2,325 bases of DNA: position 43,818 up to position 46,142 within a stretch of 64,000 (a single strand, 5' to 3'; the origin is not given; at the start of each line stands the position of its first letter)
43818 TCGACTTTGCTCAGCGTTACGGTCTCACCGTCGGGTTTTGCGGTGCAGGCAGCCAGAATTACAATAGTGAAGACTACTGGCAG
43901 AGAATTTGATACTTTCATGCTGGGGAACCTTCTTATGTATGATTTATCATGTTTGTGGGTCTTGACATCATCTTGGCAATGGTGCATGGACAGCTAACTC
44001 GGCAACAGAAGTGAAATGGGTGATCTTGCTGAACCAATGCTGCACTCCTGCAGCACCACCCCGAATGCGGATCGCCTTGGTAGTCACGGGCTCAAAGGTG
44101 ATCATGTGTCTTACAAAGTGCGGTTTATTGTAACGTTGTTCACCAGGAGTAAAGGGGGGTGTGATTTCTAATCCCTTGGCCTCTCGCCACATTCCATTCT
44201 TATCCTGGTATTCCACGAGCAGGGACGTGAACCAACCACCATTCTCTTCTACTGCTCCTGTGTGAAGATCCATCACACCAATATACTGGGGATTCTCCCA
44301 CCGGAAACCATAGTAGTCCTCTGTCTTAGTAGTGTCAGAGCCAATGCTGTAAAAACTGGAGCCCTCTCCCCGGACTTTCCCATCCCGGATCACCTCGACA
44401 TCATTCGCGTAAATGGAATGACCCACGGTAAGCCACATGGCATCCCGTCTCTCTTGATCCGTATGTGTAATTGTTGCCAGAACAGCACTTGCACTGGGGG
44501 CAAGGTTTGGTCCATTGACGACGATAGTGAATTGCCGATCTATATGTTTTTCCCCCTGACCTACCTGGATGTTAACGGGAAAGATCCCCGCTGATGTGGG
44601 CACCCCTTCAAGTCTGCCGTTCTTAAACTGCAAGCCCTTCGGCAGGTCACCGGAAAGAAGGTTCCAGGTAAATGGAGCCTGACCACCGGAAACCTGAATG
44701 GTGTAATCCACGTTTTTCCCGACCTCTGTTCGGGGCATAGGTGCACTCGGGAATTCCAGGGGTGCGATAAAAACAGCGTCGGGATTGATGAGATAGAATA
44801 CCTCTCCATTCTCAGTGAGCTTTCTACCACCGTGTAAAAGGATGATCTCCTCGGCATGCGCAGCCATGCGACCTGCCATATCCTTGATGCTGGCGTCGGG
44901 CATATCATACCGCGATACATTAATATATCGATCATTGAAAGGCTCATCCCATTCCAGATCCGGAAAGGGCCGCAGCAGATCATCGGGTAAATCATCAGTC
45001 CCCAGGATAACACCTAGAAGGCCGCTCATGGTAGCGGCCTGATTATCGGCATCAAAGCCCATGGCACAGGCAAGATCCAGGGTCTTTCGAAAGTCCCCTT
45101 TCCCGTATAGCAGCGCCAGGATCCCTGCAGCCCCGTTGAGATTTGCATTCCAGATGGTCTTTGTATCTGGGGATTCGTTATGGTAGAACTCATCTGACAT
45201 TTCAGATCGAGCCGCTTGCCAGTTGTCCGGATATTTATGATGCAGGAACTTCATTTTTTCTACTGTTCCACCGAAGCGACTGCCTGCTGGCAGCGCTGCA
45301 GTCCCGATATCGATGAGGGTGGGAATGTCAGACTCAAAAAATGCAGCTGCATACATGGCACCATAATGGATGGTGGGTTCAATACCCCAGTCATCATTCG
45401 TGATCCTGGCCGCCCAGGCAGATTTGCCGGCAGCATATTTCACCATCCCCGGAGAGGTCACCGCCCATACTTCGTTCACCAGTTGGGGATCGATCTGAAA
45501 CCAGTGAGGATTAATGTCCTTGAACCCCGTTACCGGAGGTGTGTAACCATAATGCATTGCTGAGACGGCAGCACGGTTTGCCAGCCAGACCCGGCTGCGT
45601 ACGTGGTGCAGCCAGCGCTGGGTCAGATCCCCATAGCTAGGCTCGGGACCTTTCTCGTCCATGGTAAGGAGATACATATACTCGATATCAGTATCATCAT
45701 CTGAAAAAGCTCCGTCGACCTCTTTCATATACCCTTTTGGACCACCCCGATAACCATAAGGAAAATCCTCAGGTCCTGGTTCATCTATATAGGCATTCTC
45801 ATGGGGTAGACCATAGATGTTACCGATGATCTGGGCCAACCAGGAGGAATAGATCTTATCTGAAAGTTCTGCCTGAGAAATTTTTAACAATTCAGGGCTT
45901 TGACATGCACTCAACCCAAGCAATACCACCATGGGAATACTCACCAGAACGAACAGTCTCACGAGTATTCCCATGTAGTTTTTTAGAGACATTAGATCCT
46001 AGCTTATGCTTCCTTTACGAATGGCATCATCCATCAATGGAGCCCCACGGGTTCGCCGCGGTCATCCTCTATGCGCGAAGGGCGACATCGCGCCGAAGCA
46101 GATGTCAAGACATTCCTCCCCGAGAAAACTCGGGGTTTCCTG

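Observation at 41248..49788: Exported ADP-ribosylglycohydrolase-family lipoproteins are expanded and linked to a nucleoside-hydrolase-like lipoprotein, ribokinase and a ribose-type permease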

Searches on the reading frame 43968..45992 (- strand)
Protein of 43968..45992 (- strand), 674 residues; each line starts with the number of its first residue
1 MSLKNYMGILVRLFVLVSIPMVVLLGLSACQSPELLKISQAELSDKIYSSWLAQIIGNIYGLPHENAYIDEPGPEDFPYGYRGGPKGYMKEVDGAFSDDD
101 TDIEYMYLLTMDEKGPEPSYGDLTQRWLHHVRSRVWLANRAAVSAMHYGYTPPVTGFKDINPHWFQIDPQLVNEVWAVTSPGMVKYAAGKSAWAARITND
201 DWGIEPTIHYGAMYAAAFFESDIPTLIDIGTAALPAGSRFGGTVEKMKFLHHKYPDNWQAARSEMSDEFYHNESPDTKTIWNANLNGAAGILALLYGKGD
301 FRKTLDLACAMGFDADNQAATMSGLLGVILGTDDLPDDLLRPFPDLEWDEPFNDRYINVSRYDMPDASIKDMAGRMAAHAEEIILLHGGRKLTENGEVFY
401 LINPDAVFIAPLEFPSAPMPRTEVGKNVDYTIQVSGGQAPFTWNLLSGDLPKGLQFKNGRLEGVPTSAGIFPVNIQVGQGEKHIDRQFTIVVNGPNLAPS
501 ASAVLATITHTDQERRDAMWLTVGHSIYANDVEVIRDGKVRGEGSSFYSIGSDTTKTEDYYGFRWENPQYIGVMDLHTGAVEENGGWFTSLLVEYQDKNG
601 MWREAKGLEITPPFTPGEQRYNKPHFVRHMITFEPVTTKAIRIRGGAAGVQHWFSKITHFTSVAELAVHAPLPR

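Call 4: search_protein_families(library=pfam, proteins=[window:43968-45992:-], max_evalue=0.01)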
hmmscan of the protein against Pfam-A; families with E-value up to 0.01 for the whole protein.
window:43968-45992:- (674 aa): 2 families
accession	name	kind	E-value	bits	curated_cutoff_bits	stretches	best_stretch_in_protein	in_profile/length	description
PF03747.19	ADP_ribosyl_GH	-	1.1e-27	97.9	26.2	1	50-337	2-286/287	ADP-ribosylglycohydrolase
PF05345.18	He_PIG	-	7e-07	30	24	1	417-493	8-96/96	Putative Ig domain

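Call 6: search_protein_families(library=ncbifam, proteins=[window:43968-45992:-], max_evalue=0.001)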
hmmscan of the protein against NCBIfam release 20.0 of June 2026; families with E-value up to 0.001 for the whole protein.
window:43968-45992:- (674 aa): 0 families

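Call 11: search_solved_structures(query=window:43968-45992:-, max_evalue=0.01, show_alignments=2)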
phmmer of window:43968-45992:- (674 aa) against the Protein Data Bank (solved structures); distinct sequences matched with E-value up to 0.01: 0.

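Call 28: find_homologous_proteins(query=window:43968-45992:-, max_evalue=0.00001)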
Query window:43968-45992:- (674 aa): 1555 proteins with E <= 0.00001 among 8000 candidates; the best 120 are listed.
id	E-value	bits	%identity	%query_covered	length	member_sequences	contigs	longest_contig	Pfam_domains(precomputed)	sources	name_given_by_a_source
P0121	0.0e+0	1576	100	99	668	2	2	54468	PF03747.20,PF05345.19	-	-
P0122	0.0e+0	1282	80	100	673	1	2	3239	PF03747.20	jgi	-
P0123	0.0e+0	1224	77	100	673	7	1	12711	PF03747.20,PF05345.19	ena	-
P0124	0.0e+0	1036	66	96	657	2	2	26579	PF03747.20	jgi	jgi:hypothetical protein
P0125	0.0e+0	1029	65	99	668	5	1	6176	PF03747.20,PF05345.19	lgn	-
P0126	0.0e+0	1025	64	98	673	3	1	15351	PF03747.20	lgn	-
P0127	0.0e+0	1018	64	98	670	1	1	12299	PF03747.20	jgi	jgi:hypothetical protein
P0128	0.0e+0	1013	64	99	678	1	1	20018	PF03747.20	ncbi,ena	-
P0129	1.3e-298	1010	64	98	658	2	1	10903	PF03747.20,PF05345.19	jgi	jgi:ADP-ribosylglycohydrolase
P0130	6.6e-295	998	63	99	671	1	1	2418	PF03747.20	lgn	-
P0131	8.5e-295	997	63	99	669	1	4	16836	PF03747.20,PF05345.19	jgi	jgi:hypothetical protein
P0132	2.5e-294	996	64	98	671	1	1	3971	PF03747.20,PF05345.19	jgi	jgi:hypothetical protein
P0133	4.0e-293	992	62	98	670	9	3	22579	PF03747.20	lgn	-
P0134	1.0e-292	991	62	99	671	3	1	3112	PF03747.20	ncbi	ncbi:hypothetical protein ES703_70775 [subsurface metagenome]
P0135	1.3e-292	990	63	97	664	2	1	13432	PF03747.20,PF05345.19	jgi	jgi:hypothetical protein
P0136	1.4e-292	990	62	98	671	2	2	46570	PF03747.20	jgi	-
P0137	1.9e-292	990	63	97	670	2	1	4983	PF03747.20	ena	-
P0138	2.4e-292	989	64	96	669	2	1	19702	PF03747.20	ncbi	-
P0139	6.6e-292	988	64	97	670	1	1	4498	PF03747.20,PF05345.19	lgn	-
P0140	7.8e-292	988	63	98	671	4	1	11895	PF03747.20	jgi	-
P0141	1.1e-291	987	63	98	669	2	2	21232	PF03747.20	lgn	-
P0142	2.2e-291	986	63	96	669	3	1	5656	PF03747.20,PF05345.19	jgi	-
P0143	2.1e-290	983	63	97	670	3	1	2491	PF03747.20,PF05345.19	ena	-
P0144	1.2e-289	980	62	97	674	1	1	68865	PF03747.20,PF05345.19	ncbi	ncbi:ADP-ribosylglycohydrolase family protein [Candidatus Neomarinimicrobiota bacterium]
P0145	6.2e-289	978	61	98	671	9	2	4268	PF03747.20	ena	-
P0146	7.3e-289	978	61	99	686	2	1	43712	PF03747.20,PF05345.19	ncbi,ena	-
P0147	1.0e-288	977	62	97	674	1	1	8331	PF03747.20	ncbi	ncbi:MAG: ADP-ribosylglycohydrolase family protein [Candidatus Neomarinimicrobiota bacterium]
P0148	1.2e-288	977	62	98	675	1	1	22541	PF03747.20,PF05345.19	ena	-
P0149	2.4e-288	976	62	98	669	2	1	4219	PF03747.20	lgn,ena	-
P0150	3.6e-287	972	62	97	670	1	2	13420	PF03747.20,PF05345.19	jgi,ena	-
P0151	5.3e-285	965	61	96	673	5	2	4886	PF03747.20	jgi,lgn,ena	-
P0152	1.8e-284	963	64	96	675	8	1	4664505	PF03747.20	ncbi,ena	-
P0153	2.1e-284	963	62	97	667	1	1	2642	PF03747.20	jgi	jgi:hypothetical protein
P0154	2.2e-284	963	61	97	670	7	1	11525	PF03747.20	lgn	-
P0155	1.3e-283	960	60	99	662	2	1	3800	PF03747.20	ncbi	ncbi:MAG: ADP-ribosylglycohydrolase family protein [Candidatus Neomarinimicrobiota bacterium]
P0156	2.2e-283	960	61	98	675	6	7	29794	PF03747.20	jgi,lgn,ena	-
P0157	1.4e-282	957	61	98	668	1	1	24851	PF03747.20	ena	-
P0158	1.5e-281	954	61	99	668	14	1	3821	PF03747.20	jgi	jgi:hypothetical protein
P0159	1.6e-281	954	61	98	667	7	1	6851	PF03747.20,PF05345.19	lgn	-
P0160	3.5e-281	952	61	97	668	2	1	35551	PF03747.20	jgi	-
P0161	3.8e-281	952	61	97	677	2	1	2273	PF03747.20,PF05345.19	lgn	-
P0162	3.9e-281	952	61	96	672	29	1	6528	PF03747.20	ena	-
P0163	3.9e-281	952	62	98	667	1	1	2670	PF03747.20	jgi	jgi:hypothetical protein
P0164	4.2e-281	952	61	97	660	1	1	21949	PF03747.20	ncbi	-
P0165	3.0e-280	949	61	97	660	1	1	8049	PF03747.20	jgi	-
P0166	4.0e-280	949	59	98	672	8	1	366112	PF03747.20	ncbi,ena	-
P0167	4.6e-280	949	60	98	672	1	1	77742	PF03747.20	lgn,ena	-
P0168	8.5e-280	948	61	97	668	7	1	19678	PF03747.20,PF05345.19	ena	-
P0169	1.7e-279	947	60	99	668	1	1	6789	PF03747.20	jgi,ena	-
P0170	2.4e-279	946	60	97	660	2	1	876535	PF03747.20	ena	-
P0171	3.2e-279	946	60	98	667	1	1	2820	PF03747.20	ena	-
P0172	3.3e-279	946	60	96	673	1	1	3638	PF03747.20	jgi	-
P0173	4.0e-279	946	61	95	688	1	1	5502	PF03747.20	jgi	-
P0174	5.7e-279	945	61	97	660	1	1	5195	PF03747.20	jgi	-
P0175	1.7e-278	944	60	96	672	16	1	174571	PF03747.20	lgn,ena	-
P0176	1.9e-278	943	59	97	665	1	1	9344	PF03747.20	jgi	-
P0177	3.8e-278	942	61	97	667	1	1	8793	PF03747.20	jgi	jgi:hypothetical protein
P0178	1.4e-277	940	59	98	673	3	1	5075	PF03747.20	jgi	-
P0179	1.9e-277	940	60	98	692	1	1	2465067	PF03747.20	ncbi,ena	-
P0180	7.6e-277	938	61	96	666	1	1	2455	PF03747.20,PF05345.19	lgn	-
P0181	1.2e-276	937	60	96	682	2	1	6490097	PF03747.20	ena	-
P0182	1.3e-276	937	60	99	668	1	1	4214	PF03747.20,PF05345.19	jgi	jgi:ADP-ribosylglycohydrolase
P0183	4.7e-276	935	60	97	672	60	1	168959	PF03747.20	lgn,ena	-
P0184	4.9e-276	935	61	98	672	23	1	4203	PF03747.20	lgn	-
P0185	7.4e-276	935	60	97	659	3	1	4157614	PF03747.20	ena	-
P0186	4.7e-275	932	59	100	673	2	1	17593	PF03747.20,PF05345.19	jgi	-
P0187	7.8e-275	931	58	99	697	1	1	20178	PF03747.20,PF05345.19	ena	-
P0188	1.3e-274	931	61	96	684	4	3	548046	PF03747.20,PF05345.19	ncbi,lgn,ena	-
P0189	1.7e-274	930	60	99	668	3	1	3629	PF03747.20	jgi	jgi:hypothetical protein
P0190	2.3e-274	930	60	97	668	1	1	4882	PF00754.32,PF03747.20,PF05345.19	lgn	-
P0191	4.2e-274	929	61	96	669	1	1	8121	PF03747.20,PF05345.19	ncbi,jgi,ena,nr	ncbi:MAG TPA: ADP-ribosylglycohydrolase family protein [bacterium]|nr:ADP-ribosylglycohydrolase fami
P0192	1.4e-273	927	60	97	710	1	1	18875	PF03747.20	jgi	jgi:hypothetical protein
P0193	5.5e-273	925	61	95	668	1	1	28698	PF03747.20,PF05345.19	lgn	-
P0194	1.6e-272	924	59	95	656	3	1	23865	PF03747.20,PF05345.19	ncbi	-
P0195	2.8e-272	923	61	94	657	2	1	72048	PF03747.20,PF05345.19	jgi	jgi:hypothetical protein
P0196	8.0e-272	921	59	98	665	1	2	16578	PF03747.20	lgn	-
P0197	4.1e-271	919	59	98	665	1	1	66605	PF03747.20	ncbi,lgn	-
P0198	9.9e-271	918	60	96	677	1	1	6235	PF03747.20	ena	-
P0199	1.3e-270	917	59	98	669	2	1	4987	PF03747.20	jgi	-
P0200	1.8e-270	917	59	98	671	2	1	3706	PF03747.20,PF05345.19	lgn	-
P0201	2.8e-270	916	59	97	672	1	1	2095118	PF03747.20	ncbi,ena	-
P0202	3.6e-270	916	60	95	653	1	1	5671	PF03747.20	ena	-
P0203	1.1e-269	914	59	98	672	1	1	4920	PF03747.20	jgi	jgi:ADP-ribosylglycohydrolase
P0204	1.1e-269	914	58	97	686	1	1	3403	PF03747.20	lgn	-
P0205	1.7e-269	914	57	100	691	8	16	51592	PF03747.20,PF05345.19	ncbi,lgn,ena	-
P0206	1.8e-269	914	65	87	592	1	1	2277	PF03747.20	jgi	jgi:hypothetical protein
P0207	9.1e-269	911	59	96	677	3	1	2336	PF03747.20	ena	-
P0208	1.2e-268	911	58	98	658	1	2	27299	PF03747.20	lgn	-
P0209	1.8e-267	907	58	97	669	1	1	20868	PF03747.20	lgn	-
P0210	4.6e-267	906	59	95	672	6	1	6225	PF03747.20,PF05345.19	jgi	-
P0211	4.7e-267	906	60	95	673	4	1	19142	PF03747.20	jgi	jgi:hypothetical protein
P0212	2.3e-266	903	60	97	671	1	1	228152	PF03747.20,PF05345.19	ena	-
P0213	3.0e-266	903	59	96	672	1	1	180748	PF03747.20,PF05345.19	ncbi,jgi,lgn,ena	-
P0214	2.4e-265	900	60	95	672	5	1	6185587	PF03747.20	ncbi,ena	-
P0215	4.7e-264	896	57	98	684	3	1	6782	PF03747.20,PF05345.19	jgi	-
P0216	6.8e-264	895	57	99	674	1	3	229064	PF03747.20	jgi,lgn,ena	-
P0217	8.1e-264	895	58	100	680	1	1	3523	PF03747.20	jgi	jgi:hypothetical protein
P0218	1.1e-263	895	57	98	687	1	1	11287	PF03747.20,PF05345.19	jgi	-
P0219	1.3e-263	894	57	99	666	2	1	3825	PF03747.20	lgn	-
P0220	2.0e-263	894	58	98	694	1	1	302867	PF03747.20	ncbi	-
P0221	3.3e-262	890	58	96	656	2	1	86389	PF03747.20,PF05345.19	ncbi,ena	-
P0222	5.0e-262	889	58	99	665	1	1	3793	PF03747.20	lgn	-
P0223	8.1e-262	888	57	97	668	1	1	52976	PF03747.20,PF05345.19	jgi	jgi:hypothetical protein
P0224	1.1e-260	885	56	98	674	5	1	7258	PF03747.20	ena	-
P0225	1.1e-260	885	57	99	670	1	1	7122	PF03747.20,PF05345.19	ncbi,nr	ncbi:MAG TPA: ADP-ribosylglycohydrolase family protein [Vicinamibacterales bacterium]|nr:ADP-ribosyl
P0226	1.9e-260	884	59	94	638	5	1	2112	PF03747.20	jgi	jgi:hypothetical protein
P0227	3.6e-260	883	58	97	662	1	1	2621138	PF03747.20,PF05345.19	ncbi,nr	ncbi:MAG: ADP-ribosylglycohydrolase family protein [candidate division KSB1 bacterium]|nr:ADP-ribosy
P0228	3.6e-260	883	56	99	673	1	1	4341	PF03747.20,PF05345.19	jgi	jgi:ADP-ribosylglycohydrolase/Putative Ig domain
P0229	7.9e-260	882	58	98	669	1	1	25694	PF03747.20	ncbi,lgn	-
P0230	8.6e-260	882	56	98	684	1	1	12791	PF03747.20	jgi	-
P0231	1.0e-259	881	55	98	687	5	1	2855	PF03747.20,PF05345.19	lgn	-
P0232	5.6e-259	879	56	98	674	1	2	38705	PF03747.20,PF05345.19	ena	-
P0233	6.8e-259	879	59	97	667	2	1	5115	PF03747.20,PF05345.19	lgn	-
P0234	8.6e-259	878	56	98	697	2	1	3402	PF03747.20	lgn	-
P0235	1.3e-258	878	59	94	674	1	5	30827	PF03747.20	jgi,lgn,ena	jgi:hypothetical protein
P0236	2.5e-258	877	57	97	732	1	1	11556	PF03747.20,PF05345.19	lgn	-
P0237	2.8e-258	877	56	98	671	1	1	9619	PF03747.20,PF05345.19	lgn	-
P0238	4.0e-258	876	55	98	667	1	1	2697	PF03747.20,PF05345.19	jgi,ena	-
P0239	4.3e-258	876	59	95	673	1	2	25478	PF03747.20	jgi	jgi:hypothetical protein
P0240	8.5e-258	875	62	91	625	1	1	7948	PF03747.20,PF05345.19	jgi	jgi:hypothetical protein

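Call 29: find_encoding_contigs(protein=P0227, flank=10000, max_places=1)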
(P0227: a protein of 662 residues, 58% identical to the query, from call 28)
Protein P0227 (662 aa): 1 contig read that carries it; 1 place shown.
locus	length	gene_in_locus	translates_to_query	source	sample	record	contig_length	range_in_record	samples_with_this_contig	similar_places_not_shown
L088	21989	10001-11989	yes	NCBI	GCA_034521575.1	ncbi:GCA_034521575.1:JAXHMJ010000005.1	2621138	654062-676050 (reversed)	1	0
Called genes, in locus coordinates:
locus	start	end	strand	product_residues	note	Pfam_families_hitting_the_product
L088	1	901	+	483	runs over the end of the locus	PF03747:ADP_ribosyl_GH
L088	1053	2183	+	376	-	PF01208:URO-D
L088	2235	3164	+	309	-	PF00294:PfkB, PF08543:Phos_pyr_kin (weak)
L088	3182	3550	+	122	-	PF06379:RhaT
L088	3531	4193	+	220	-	PF06379:RhaT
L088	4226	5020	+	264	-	PF03781:FGE-sulfatase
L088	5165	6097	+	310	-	-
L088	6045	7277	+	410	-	-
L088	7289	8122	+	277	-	PF00756:Esterase, PF12146:Hydrolase_4 (faint)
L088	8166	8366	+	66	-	-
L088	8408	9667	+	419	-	PF03747:ADP_ribosyl_GH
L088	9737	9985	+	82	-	-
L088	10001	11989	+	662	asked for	PF03747:ADP_ribosyl_GH, PF05345:He_PIG (faint)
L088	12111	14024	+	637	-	PF07944:Beta-AFase-like_GH127_cat, PF03663:Glyco_hydro_76 (faint), PF20736:Glyco_hydro127M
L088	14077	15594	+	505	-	PF03747:ADP_ribosyl_GH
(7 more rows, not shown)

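Call 30: find_encoding_contigs(protein=P0152, flank=10000, max_places=1)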
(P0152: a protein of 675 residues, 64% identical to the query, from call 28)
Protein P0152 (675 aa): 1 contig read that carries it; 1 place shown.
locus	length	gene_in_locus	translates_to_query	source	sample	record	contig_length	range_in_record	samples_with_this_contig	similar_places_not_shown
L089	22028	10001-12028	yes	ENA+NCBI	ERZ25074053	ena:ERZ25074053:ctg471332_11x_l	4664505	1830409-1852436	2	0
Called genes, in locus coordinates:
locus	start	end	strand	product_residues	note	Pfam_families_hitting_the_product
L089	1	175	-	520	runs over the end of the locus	PF01266:DAO (weak), PF01593:Amino_oxidase, PF13450:NAD_binding_8, PF13738:Pyr_redox_3 (faint)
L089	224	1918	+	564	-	PF01564:Spermine_synth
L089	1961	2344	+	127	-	PF05597:Phasin (weak)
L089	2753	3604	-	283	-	PF13276:HTH_21, PF00665:rve, PF13683:rve_3, PF13333:rve_2 (faint)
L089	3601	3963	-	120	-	PF01527:HTH_Tnp_1, PF13518:HTH_28 (weak)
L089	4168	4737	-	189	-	PF12762:DDE_Tnp_IS1595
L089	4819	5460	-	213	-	PF10543:ORF6N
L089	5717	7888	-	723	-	PF13517:FG-GAP_3 (weak), PF07593:UnbV_ASPIC, PF00578:AhpC-TSA, PF08534:Redoxin, PF13432:TPR_16, PF14559:TPR_19, PF13414:TPR_11, PF13432:TPR_16, +26 more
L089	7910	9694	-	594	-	PF01839:FG-GAP (faint), PF13517:FG-GAP_3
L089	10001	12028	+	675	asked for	PF03747:ADP_ribosyl_GH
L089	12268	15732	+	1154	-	PF13620:CarboxypepD_reg, PF13715:CarbopepD_reg_2 (weak), PF17210:SdrD_B (weak), PF22904:NOMO1-like_2nd (weak), PF25183:OMP_b-brl_4, PF00593:TonB_dep_Rec_b-barrel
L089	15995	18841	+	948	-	PF00034:Cytochrom_C (weak), PF07635:PSCyt1, PF13442:Cytochrome_CBB3 (weak), PF07583:PSCyt2, PF07587:PSD1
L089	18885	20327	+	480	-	PF07394:DUF1501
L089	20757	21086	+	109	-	PF08308:PEGA (weak)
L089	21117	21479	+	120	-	PF01527:HTH_Tnp_1, PF13518:HTH_28 (weak)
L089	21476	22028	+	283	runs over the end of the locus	PF13276:HTH_21, PF00665:rve, PF13683:rve_3, PF13333:rve_2 (weak)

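Call 31: find_encoding_contigs(protein=P0214, flank=10000, max_places=1)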
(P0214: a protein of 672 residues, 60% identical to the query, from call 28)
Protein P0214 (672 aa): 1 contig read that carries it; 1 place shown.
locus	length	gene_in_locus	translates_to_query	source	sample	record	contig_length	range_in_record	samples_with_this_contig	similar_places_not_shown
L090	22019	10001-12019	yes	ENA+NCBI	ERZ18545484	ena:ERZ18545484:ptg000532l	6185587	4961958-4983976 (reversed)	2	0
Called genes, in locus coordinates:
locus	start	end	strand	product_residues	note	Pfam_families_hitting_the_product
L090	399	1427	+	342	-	-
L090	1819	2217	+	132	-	PF00011:HSP20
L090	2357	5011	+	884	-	PF02861:Clp_N, PF23569:NBD_SMAX1, PF00004:AAA, PF17871:AAA_lid_9, PF00004:AAA, PF07724:AAA_2, PF07728:AAA_5, PF10431:ClpB_D2-small, +8 more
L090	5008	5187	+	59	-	-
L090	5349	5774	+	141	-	-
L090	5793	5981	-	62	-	-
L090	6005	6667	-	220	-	PF01555:N6_N4_Mtase, PF01844:HNH, PF14279:HNH_5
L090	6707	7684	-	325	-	PF12762:DDE_Tnp_IS1595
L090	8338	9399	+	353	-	PF07396:Porin_O_P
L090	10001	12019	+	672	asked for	PF03747:ADP_ribosyl_GH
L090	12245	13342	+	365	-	PF01266:DAO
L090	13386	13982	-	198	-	PF00081:Sod_Fe_N, PF02777:Sod_Fe_C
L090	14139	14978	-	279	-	PF00903:Glyoxalase (faint), PF13669:Glyoxalase_4 (faint)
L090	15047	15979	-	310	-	PF00903:Glyoxalase (weak), PF13669:Glyoxalase_4 (faint), PF00903:Glyoxalase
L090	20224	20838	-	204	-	-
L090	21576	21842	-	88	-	-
